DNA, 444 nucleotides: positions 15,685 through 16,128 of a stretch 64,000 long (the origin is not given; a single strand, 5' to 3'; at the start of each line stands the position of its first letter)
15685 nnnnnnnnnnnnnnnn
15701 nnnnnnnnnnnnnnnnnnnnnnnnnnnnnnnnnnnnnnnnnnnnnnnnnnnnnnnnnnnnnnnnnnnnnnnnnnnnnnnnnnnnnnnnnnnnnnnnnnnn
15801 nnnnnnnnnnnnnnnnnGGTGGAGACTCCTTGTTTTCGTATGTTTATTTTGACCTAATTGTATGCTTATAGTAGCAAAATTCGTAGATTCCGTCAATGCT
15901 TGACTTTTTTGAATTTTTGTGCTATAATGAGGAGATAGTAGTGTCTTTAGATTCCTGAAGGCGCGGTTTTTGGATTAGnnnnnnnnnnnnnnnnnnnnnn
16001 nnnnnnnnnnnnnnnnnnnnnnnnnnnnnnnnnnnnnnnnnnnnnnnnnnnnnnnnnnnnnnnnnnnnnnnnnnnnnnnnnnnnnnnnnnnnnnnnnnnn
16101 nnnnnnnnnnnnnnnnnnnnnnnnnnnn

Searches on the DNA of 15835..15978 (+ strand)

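Call 62: build_rna_model(alignment_id=A2, structure=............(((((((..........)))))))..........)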
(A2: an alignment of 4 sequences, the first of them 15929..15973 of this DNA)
Model R1 built from alignment A2 (4 sequences, 46 columns); structure: as given.
model positions 45; base pairs 7; branch points 0; effective number of sequences 4; information 0.924 bits per position. Calibrated on 0.2 Mb of random sequence (short: E-values are rough).
structure used (alignment columns):
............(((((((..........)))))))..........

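Call 63: search_with_rna_model(model_id=R1, source=window, filters=off, max_evalue=10)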
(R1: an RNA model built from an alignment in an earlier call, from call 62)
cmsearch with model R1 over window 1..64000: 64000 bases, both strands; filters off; matches with E-value up to 10: 24.
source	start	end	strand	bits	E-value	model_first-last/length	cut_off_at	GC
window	25093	25137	+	59.5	1.3e-11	1-45/45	no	0.62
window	42144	42187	-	52.8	4.7e-10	1-45/45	no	0.48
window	15930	15973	+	50.9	1.3e-09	1-45/45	no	0.45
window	22329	22372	+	50.4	1.7e-09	1-45/45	no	0.5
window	24823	24851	+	17.7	0.081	1-45/45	no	0.41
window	42154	42176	+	14.2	0.53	12-35/45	no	0.61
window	16996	17015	+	12.9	1.1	1-45/45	no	0.35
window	61835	61871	+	12.7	1.2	1-45/45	no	0.38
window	15250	15269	+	12.3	1.4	1-45/45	no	0.45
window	1282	1326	+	11.9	1.8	1-45/45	no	0.47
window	27142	27182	+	11.1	2.8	1-45/45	no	0.34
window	273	288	-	11.1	2.8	1-45/45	no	0.31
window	22480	22532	+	10.9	3.2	1-45/45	no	0.43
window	22118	22163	+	10.6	3.7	1-45/45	no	0.39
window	15943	15962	-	10.2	4.6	14-33/45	no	0.45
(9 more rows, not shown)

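Call 64: search_with_rna_model(model_id=R1, sources=[L005, L007, L009, L010, L011, L012, L013], max_evalue=10)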
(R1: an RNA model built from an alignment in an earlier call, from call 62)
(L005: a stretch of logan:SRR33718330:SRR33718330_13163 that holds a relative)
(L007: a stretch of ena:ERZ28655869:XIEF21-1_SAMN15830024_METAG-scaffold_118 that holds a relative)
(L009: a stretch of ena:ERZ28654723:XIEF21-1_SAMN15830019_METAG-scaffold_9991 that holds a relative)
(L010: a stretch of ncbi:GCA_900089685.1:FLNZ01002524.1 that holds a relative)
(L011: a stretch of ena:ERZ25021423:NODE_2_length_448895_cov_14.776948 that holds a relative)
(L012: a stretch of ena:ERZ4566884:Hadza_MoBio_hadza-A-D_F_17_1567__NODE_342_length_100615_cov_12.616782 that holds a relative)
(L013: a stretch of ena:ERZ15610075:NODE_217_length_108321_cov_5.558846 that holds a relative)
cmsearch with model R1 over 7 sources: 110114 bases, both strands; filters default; matches with E-value up to 10: 2.
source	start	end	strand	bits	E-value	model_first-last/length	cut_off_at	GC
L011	20515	20546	+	11.7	3.5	1-45/45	no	0.53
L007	6990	7029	+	11.6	3.5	1-45/45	no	0.38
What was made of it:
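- Tried and rejected: The covariance model also finds nothing in them, in two homologue-bearing contigs (L012, L013), or in the ~12 kb of this genome beyond the window ends (call 64).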

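Call 71: search_dna_similar(query=window:15835-15978:+, collection=plasmids, mode=distant, max_evalue=0.01, max_rows=10)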
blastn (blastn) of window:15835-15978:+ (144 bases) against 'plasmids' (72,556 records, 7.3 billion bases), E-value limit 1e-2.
No match.

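Call 72: search_dna_similar(query=window:15835-15978:+, collection=phages, mode=distant, max_evalue=0.01, max_rows=10)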
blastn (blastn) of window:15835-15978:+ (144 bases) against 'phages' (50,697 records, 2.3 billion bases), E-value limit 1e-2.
No match.
